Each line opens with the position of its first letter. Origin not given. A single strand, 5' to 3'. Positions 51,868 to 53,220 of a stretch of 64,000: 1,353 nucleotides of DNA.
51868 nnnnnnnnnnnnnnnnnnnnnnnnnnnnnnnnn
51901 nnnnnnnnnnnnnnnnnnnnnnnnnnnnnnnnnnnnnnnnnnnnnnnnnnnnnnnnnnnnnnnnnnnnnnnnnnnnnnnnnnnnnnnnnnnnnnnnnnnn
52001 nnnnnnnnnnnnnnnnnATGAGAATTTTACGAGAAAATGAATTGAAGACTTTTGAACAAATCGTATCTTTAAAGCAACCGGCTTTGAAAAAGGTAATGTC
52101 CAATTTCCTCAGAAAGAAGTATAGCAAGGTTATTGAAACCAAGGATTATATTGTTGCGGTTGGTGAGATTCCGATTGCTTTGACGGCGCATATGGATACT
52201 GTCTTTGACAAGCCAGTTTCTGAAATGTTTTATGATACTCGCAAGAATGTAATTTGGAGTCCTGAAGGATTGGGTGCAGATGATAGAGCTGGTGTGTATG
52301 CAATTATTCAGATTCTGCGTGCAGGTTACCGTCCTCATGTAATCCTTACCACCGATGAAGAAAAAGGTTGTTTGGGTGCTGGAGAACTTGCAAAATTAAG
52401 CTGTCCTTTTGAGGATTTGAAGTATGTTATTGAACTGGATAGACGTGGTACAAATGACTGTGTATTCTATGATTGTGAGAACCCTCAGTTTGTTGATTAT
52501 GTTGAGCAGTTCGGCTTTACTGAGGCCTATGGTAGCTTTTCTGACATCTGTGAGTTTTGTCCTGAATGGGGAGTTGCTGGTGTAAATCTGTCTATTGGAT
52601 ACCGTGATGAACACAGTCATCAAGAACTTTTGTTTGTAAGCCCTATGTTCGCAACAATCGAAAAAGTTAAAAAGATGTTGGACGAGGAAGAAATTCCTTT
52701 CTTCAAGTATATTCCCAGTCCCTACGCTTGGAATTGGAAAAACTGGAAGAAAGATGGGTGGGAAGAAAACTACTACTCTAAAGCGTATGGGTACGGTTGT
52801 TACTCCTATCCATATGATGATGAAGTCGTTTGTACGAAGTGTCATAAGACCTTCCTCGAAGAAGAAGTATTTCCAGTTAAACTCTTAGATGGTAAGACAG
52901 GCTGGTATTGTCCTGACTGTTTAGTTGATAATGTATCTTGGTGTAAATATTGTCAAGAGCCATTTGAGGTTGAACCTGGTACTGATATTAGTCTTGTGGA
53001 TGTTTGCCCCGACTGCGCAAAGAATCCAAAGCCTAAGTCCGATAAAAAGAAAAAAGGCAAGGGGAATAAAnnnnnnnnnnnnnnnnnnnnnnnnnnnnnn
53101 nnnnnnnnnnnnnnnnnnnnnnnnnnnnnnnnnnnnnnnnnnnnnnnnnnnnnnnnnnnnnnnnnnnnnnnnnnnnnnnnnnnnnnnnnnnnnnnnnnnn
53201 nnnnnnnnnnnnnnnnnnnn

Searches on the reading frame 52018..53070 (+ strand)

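Call 60: search_protein_families(library=pfam, proteins=[window:52018-53070:+], max_evalue=0.001)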
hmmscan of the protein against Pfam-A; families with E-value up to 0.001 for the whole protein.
window:52018-53070:+ (351 aa): 2 families
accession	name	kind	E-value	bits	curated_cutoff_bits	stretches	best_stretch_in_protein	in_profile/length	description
PF04389.22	Peptidase_M28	-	1.7e-05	25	21.3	1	52-147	14-99/193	Peptidase family M28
PF01546.33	Peptidase_M20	-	0.00033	21.1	24.6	1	54-139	1-94/206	Peptidase family M20/M25/M40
